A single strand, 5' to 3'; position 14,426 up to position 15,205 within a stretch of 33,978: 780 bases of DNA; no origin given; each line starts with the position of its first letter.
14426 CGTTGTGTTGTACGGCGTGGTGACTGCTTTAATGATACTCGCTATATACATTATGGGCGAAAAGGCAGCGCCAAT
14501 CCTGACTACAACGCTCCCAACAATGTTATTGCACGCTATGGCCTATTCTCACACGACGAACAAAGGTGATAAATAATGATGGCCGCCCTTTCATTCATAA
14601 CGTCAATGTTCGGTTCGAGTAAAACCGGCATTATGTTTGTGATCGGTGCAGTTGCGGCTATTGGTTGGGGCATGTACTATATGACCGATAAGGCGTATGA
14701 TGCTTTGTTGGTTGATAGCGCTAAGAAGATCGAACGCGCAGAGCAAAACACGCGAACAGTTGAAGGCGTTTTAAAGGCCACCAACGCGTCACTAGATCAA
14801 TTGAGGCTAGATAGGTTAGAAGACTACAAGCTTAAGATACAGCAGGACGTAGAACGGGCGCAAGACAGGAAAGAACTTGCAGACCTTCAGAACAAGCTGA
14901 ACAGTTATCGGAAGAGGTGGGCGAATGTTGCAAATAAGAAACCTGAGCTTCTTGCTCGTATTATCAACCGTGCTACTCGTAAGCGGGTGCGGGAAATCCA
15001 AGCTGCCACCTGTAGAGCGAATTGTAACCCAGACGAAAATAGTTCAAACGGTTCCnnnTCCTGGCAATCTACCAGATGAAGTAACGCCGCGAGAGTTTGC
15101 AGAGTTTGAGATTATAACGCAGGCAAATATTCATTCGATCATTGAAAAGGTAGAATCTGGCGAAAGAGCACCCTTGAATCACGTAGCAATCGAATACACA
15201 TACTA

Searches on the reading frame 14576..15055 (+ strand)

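Call 59: search_protein_families(library=phrogs, proteins=[window:14576-15055:+], max_evalue=0.001)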
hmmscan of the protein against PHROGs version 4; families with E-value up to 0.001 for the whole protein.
window:14576-15055:+ (160 aa): 1 family
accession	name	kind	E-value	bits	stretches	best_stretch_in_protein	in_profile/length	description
phrog_739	-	lysis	3.5e-14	54.1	1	16-145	7-121/122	Rz-like spanin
